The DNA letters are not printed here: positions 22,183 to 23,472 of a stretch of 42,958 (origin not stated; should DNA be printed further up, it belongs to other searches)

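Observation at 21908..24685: MerR-controlled operon of unusual composition: periplasmic HMA protein, OM beta-barrel, NHL propeller and MerR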

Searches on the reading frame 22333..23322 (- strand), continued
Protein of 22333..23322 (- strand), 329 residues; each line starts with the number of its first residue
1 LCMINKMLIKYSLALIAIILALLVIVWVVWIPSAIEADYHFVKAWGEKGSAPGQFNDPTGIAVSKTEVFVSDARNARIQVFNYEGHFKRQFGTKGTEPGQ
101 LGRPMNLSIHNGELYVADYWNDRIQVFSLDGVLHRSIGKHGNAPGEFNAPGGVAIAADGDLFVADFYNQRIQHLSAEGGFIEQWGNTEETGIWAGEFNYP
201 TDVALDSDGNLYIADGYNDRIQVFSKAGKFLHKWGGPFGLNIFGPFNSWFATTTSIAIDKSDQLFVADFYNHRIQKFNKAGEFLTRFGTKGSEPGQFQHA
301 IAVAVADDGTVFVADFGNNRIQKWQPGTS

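Call 52: fold_search(model_id=the predicted structure, library=pdb)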
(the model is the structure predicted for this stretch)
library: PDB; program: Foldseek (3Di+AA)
matches with E <= 10: 1776; with E <= 0.001: 1400
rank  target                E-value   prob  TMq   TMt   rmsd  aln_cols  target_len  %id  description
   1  6d69                  3.8e-30  1.00  0.81  0.91   1.6       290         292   33  Crystal Structure of the NHL Repeat Region of D. melanogaster Thin (released 2019-04-24)
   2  6xg7                  6.1e-30  1.00  0.81  0.93   1.7       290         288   33  1.3 A Resolution Structure of the of the NHL Repeat Region of D. melanogaster Thin (released 2020-12-16)
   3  6fpt_B                1.1e-27  1.00  0.81  0.69   1.8       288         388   35  Crystal structure of Danio rerio Lin41 filamin-NHL domains (released 2018-05-09)
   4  6fq3_A                1.9e-27  1.00  0.79  0.67   1.9       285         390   36  Crystal structure of Danio rerio Lin41 filamin-NHL domains in complex with lin-29A 5'UTR 13mer RNA (released 2018-05-09)
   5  6fpt_A                2.6e-27  1.00  0.81  0.68   1.8       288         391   35  Crystal structure of Danio rerio Lin41 filamin-NHL domains (released 2018-05-09)
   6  9jur                  3.9e-27  1.00  0.79  0.93   1.9       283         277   35  Crystal Structure of NHL domain of human E3 ubiquitin-protein ligase TRIM71 (released 2025-04-30)
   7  7qrx_A                4.3e-27  1.00  0.79  0.93   3.3       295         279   34  Crystal structure of NHL domain of TRIM71 (released 2022-05-04)
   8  8j72_A                5.1e-27  1.00  0.79  0.94   1.8       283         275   35  Crystal structure of mammalian Trim71 in complex with lncRNA Trincr1 (released 2024-03-06)
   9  8j72_B                7.4e-27  1.00  0.79  0.93   1.8       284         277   34  Crystal structure of mammalian Trim71 in complex with lncRNA Trincr1 (released 2024-03-06)
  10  7qrv_A                7.1e-26  1.00  0.78  0.92   2.8       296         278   30  Crystal structure of NHL domain of TRIM2 (full C-terminal) (released 2022-05-04)
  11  7b2r_B                1.5e-25  1.00  0.77  0.92   2.7       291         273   30  Crystal structure of NHL domain of TRIM2 (released 2021-01-13)
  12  7b96_A                1.9e-25  1.00  0.79  0.92   2.6       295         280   29  NHL domain of human TRIM2 (released 2022-01-12)
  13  7b2r_A                2.8e-25  1.00  0.77  0.91   3.5       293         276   30  Crystal structure of NHL domain of TRIM2 (released 2021-01-13)
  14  7qrv_D                4.7e-25  1.00  0.78  0.91   3.4       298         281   30  Crystal structure of NHL domain of TRIM2 (full C-terminal) (released 2022-05-04)
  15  7qrv_B                4.9e-25  1.00  0.79  0.93   2.1       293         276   29  Crystal structure of NHL domain of TRIM2 (full C-terminal) (released 2022-05-04)
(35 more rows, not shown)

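Call 58: find_encoding_contigs(protein=P0129, flank=7000, max_places=1)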
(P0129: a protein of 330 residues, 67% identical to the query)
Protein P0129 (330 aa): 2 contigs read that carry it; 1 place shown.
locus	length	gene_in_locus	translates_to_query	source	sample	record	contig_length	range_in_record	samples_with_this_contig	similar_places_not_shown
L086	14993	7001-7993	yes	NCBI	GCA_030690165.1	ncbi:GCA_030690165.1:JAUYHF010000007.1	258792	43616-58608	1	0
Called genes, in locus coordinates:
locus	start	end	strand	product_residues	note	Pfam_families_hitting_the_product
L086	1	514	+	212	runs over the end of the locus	PF04191:PEMT (weak), PF04140:ICMT (weak)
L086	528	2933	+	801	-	PF04945:YHS, PF00122:E1-E2_ATPase, PF12710:HAD (faint), PF00702:Hydrolase, PF08282:Hydrolase_3 (faint)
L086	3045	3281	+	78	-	PF09851:SHOCT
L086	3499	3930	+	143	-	PF00376:MerR, PF13411:MerR_1, PF09278:MerR-DNA-bind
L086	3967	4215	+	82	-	PF13192:Thioredoxin_3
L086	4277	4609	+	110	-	PF02411:MerT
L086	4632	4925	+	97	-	PF00403:HMA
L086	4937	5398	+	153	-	PF18423:zf_CopZ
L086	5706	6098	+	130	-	PF00403:HMA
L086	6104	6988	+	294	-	PF13557:Phenol_MetA_deg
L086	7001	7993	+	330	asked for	PF13449:Phytase-like (faint), PF25021:TEN_NHL (faint), PF08450:SGL (faint), PF17170:DUF5128 (faint), PF23500:DUF7133 (faint), PF24684:Vgb_lyase (faint), PF01436:NHL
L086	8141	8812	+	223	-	PF00027:cNMP_binding, PF13545:HTH_Crp_2, PF00325:Crp (weak)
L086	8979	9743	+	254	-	PF09335:VTT_dom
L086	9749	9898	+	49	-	PF02810:SEC-C (weak)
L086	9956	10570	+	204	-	PF21342:SoxA-TsdA_cyt-c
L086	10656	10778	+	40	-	-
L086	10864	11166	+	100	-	-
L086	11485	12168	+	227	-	PF03193:RsgA_GTPase (weak), PF01926:MMR_HSR1, PF02421:FeoB_N (weak)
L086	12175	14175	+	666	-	PF00456:Transketolase_N, PF02779:Transket_pyr, PF02780:Transketolase_C, PF22613:Transketolase_C_1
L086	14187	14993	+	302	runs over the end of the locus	PF02826:2-Hacid_dh_C (weak), PF03446:NAD_binding_2, PF03807:F420_oxidored (weak), PF00393:6PGD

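Call 59: find_encoding_contigs(protein=P0145, flank=7000, max_places=1)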
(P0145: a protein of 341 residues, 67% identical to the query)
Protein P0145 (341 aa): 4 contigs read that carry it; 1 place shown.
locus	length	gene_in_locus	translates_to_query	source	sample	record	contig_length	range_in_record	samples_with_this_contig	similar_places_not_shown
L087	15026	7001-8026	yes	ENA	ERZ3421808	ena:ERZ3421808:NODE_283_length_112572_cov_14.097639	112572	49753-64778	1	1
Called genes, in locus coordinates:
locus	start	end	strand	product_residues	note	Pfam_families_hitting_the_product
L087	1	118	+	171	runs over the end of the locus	PF00578:AhpC-TSA, PF08534:Redoxin, PF00255:GSHPx (weak), PF00085:Thioredoxin, PF13098:Thioredoxin_2 (weak), PF13905:Thioredoxin_8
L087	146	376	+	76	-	PF14086:DUF4266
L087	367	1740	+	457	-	PF12094:DUF3570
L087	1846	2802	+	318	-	PF02424:ApbE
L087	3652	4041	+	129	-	PF01850:PIN, PF10130:PIN_2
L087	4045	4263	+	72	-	PF02604:PhdYeFM_antitox (weak)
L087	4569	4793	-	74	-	-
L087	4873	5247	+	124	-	PF01734:Patatin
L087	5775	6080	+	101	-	PF00403:HMA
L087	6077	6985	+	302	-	PF13557:Phenol_MetA_deg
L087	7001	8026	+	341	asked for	PF13449:Phytase-like (faint), PF08450:SGL (faint), PF25021:TEN_NHL (faint), PF17170:DUF5128 (weak), PF23500:DUF7133 (faint), PF01436:NHL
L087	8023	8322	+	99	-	PF13192:Thioredoxin_3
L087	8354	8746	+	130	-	PF00376:MerR, PF13411:MerR_1, PF09278:MerR-DNA-bind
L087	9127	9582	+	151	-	PF18423:zf_CopZ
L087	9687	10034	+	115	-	PF02411:MerT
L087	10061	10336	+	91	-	PF00403:HMA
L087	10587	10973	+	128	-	PF00376:MerR, PF13411:MerR_1, PF09278:MerR-DNA-bind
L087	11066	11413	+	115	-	PF02411:MerT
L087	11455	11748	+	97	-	PF11431:Transport_MerF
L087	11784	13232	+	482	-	PF13434:Lys_Orn_oxgnase (faint), PF01134:GIDA (weak), PF03486:HI0933_like (faint), PF07992:Pyr_redox_2, PF12831:FAD_oxidored, PF13738:Pyr_redox_3, PF00070:Pyr_redox, PF02852:Pyr_redox_dim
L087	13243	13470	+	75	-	PF00563:EAL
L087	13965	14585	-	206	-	PF00440:TetR_N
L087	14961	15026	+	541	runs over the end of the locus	PF02690:Na_Pi_cotrans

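Call 60: find_encoding_contigs(protein=P0147, flank=7000, max_places=1)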
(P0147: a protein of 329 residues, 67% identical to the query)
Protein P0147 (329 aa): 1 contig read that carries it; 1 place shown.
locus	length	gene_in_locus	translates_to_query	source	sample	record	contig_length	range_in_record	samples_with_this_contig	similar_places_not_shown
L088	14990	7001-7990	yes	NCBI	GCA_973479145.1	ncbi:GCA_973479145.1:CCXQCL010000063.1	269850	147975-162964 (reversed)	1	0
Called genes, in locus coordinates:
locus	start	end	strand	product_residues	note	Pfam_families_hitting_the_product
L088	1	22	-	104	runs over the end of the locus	PF00403:HMA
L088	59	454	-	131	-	PF02411:MerT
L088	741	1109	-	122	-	PF01638:HxlR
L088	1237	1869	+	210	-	PF02525:Flavodoxin_2, PF03358:FMN_red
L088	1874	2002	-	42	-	-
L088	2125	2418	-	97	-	PF07045:DUF1330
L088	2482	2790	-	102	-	-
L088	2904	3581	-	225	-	PF03243:MerB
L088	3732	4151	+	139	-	-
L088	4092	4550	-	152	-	-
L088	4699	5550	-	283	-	PF04116:FA_hydroxylase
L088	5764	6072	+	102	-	PF00403:HMA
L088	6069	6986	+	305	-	PF13557:Phenol_MetA_deg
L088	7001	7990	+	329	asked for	PF13449:Phytase-like (faint), PF25021:TEN_NHL (faint), PF08450:SGL (faint), PF17170:DUF5128 (faint), PF01436:NHL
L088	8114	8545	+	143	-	PF00376:MerR, PF13411:MerR_1, PF09278:MerR-DNA-bind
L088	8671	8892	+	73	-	PF00403:HMA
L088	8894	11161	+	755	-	PF00403:HMA, PF00122:E1-E2_ATPase, PF00702:Hydrolase, PF12710:HAD (weak), PF08282:Hydrolase_3 (faint)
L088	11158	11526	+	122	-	PF13473:Cupredoxin_1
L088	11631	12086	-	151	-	PF05425:CopD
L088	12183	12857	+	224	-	PF00834:Ribul_P_3_epim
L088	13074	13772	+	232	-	PF00702:Hydrolase, PF12710:HAD, PF13419:HAD_2, PF13242:Hydrolase_like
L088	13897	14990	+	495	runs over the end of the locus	PF04715:, PF00425:Chorismate_bind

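Call 67: search_protein_families(library=ncbifam, proteins=[L022:4300-4695:+, L056:4272-4682:+, L076:4130-4507:+, L012:7018-7413:+, L065:9868-10245:+, L087:8354-8746:+, L088:8114-8545:+, L086:3499-3930:+, L072:7046-7438:+], max_evalue=1e-20)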
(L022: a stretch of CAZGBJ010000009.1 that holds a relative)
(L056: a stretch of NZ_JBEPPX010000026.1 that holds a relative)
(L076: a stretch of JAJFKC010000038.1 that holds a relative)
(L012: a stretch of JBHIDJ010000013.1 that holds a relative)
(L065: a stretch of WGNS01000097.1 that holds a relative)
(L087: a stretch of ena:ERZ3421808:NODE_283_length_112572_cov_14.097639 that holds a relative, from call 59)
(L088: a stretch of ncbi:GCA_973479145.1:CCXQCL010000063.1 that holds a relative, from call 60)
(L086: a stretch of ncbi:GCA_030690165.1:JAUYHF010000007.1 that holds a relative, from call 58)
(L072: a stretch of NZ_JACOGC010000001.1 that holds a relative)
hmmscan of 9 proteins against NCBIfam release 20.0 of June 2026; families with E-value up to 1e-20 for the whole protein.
L022:4300-4695:+ (132 aa): 7 families
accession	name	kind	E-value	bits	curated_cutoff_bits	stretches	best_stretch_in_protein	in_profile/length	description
NF007069.0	PRK09514.1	equivalog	1.7e-41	141.5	143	1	3-129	1-131/141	Zn(2+)-responsive transcriptional regulator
TIGR02051.1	MerR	equivalog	2.2e-41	141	150.85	1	6-128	2-124/124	mercury resistance transcriptional regulator MerR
TIGR02044.1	CueR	equivalog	4.1e-40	136.8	147.4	1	5-128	2-126/127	Cu(I)-responsive transcriptional regulator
TIGR02043.1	ZntR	equivalog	6.3e-39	133.1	167.95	1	3-128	1-130/131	Zn(2+)-responsive transcriptional regulator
TIGR02047.1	CadR-PbrR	equivalog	3.6e-32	111.1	151.45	1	6-128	3-127/127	Cd(II)/Pb(II)-responsive transcriptional regulator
NF007590.0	PRK10227.1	equivalog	5.5e-29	100.9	244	1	6-129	3-127/135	Cu(I)-responsive transcriptional regulator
NF010315.0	PRK13752.1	subfamily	6.5e-27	94.3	261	1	5-128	9-132/144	mercury resistance transcriptional regulator MerR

L056:4272-4682:+ (137 aa): 7 families
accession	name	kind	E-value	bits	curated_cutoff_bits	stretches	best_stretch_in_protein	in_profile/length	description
TIGR02051.1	MerR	equivalog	1.6e-39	135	150.85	1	8-133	1-124/124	mercury resistance transcriptional regulator MerR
TIGR02044.1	CueR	equivalog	2e-34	118.4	147.4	1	8-133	2-126/127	Cu(I)-responsive transcriptional regulator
NF007069.0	PRK09514.1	equivalog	1.2e-32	112.8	143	1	8-135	3-132/141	Zn(2+)-responsive transcriptional regulator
TIGR02043.1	ZntR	equivalog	4.9e-32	110.8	167.95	1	7-133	2-130/131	Zn(2+)-responsive transcriptional regulator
NF010315.0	PRK13752.1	subfamily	1.6e-29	102.9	261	1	2-135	3-134/144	mercury resistance transcriptional regulator MerR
TIGR02047.1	CadR-PbrR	equivalog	1.7e-28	99.2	151.45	1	7-132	1-126/127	Cd(II)/Pb(II)-responsive transcriptional regulator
NF007590.0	PRK10227.1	equivalog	1.9e-25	89.5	244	1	9-134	3-127/135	Cu(I)-responsive transcriptional regulator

L076:4130-4507:+ (126 aa): 7 families
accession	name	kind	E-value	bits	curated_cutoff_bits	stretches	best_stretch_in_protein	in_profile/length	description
TIGR02051.1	MerR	equivalog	6.9e-37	126.5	150.85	1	7-120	1-112/124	mercury resistance transcriptional regulator MerR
NF007069.0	PRK09514.1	equivalog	1.3e-35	122.4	143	1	7-120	3-117/141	Zn(2+)-responsive transcriptional regulator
TIGR02043.1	ZntR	equivalog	2.4e-34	118.3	167.95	1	6-121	2-118/131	Zn(2+)-responsive transcriptional regulator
TIGR02044.1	CueR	equivalog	5.5e-33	113.8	147.4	1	7-122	2-117/127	Cu(I)-responsive transcriptional regulator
TIGR02047.1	CadR-PbrR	equivalog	7.3e-31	106.9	151.45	1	6-120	1-115/127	Cd(II)/Pb(II)-responsive transcriptional regulator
NF007590.0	PRK10227.1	equivalog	1.3e-22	80.3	244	1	7-120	2-115/135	Cu(I)-responsive transcriptional regulator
NF010315.0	PRK13752.1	subfamily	1.5e-21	76.9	261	1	4-117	6-117/144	mercury resistance transcriptional regulator MerR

L012:7018-7413:+ (132 aa): 5 families
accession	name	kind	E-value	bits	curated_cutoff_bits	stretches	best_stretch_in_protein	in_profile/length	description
NF007069.0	PRK09514.1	equivalog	2.8e-30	105.1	143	1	4-129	2-131/141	Zn(2+)-responsive transcriptional regulator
TIGR02044.1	CueR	equivalog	3.3e-29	101.5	147.4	1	5-128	2-126/127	Cu(I)-responsive transcriptional regulator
TIGR02051.1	MerR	equivalog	3.3e-28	98.4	150.85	1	5-127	1-123/124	mercury resistance transcriptional regulator MerR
TIGR02043.1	ZntR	equivalog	4.4e-27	94.8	167.95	1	4-122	2-124/131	Zn(2+)-responsive transcriptional regulator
TIGR02047.1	CadR-PbrR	equivalog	2.1e-23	82.8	151.45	1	5-127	2-126/127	Cd(II)/Pb(II)-responsive transcriptional regulator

L065:9868-10245:+ (126 aa): 6 families
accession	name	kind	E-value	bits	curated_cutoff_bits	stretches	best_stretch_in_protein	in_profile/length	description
TIGR02044.1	CueR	equivalog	2.4e-32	111.7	147.4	1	3-125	3-126/127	Cu(I)-responsive transcriptional regulator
NF007069.0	PRK09514.1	equivalog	7.4e-31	107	143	1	1-120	2-125/141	Zn(2+)-responsive transcriptional regulator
TIGR02051.1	MerR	equivalog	1.7e-27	96.1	150.85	1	2-124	1-123/124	mercury resistance transcriptional regulator MerR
TIGR02043.1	ZntR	equivalog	3.9e-27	95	167.95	1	1-115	2-117/131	Zn(2+)-responsive transcriptional regulator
TIGR02047.1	CadR-PbrR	equivalog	3.8e-26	91.6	151.45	1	2-123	2-125/127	Cd(II)/Pb(II)-responsive transcriptional regulator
NF007590.0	PRK10227.1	equivalog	7.8e-23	81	244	1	3-124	3-125/135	Cu(I)-responsive transcriptional regulator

L087:8354-8746:+ (130 aa): 5 families
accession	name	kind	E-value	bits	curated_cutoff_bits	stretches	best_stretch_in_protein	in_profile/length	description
NF007069.0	PRK09514.1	equivalog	3.6e-31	108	143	1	2-128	1-131/141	Zn(2+)-responsive transcriptional regulator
TIGR02043.1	ZntR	equivalog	1.7e-27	96.2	167.95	1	2-119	1-119/131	Zn(2+)-responsive transcriptional regulator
TIGR02044.1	CueR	equivalog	1.3e-26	93.1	147.4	1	4-127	2-126/127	Cu(I)-responsive transcriptional regulator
TIGR02051.1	MerR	equivalog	1.5e-26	93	150.85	1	4-126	1-123/124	mercury resistance transcriptional regulator MerR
TIGR02047.1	CadR-PbrR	equivalog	2.2e-23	82.6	151.45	1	3-126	1-126/127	Cd(II)/Pb(II)-responsive transcriptional regulator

L088:8114-8545:+ (143 aa): 5 families
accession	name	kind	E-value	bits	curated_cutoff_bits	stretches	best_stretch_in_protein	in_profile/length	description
NF007069.0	PRK09514.1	equivalog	8.4e-33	113.3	143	1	4-134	2-136/141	Zn(2+)-responsive transcriptional regulator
TIGR02044.1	CueR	equivalog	1.1e-29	103.1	147.4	1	6-128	3-126/127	Cu(I)-responsive transcriptional regulator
TIGR02043.1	ZntR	equivalog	3.6e-28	98.3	167.95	1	4-129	2-131/131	Zn(2+)-responsive transcriptional regulator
TIGR02051.1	MerR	equivalog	7.1e-28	97.4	150.85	1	5-128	1-124/124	mercury resistance transcriptional regulator MerR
TIGR02047.1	CadR-PbrR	equivalog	2.1e-24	86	151.45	1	5-126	2-125/127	Cd(II)/Pb(II)-responsive transcriptional regulator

L086:3499-3930:+ (143 aa): 7 families
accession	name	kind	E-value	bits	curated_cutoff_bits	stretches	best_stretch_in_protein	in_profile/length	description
TIGR02051.1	MerR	equivalog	1.6e-34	118.8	150.85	1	7-135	1-123/124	mercury resistance transcriptional regulator MerR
NF007069.0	PRK09514.1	equivalog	2.2e-34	118.4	143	1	7-139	3-133/141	Zn(2+)-responsive transcriptional regulator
TIGR02043.1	ZntR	equivalog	1e-31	109.8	167.95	1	7-136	3-130/131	Zn(2+)-responsive transcriptional regulator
TIGR02044.1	CueR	equivalog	5e-31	107.4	147.4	1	8-135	3-125/127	Cu(I)-responsive transcriptional regulator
TIGR02047.1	CadR-PbrR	equivalog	3.4e-28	98.2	151.45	1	8-136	3-127/127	Cd(II)/Pb(II)-responsive transcriptional regulator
NF010315.0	PRK13752.1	subfamily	3.7e-24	85.4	261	1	4-138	4-134/144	mercury resistance transcriptional regulator MerR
NF007590.0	PRK10227.1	equivalog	9.8e-23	80.7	244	1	8-136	3-126/135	Cu(I)-responsive transcriptional regulator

L072:7046-7438:+ (131 aa): 5 families
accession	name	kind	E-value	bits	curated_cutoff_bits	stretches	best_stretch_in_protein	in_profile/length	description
NF007069.0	PRK09514.1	equivalog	1.5e-38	131.9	143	1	1-130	2-132/141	Zn(2+)-responsive transcriptional regulator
TIGR02043.1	ZntR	equivalog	8.5e-37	126.2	167.95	1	1-129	2-131/131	Zn(2+)-responsive transcriptional regulator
TIGR02051.1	MerR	equivalog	4e-32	111.1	150.85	1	2-128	1-124/124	mercury resistance transcriptional regulator MerR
TIGR02044.1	CueR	equivalog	1.3e-28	99.6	147.4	1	3-128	3-126/127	Cu(I)-responsive transcriptional regulator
TIGR02047.1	CadR-PbrR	equivalog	1.1e-23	83.7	151.45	1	3-128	3-127/127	Cd(II)/Pb(II)-responsive transcriptional regulator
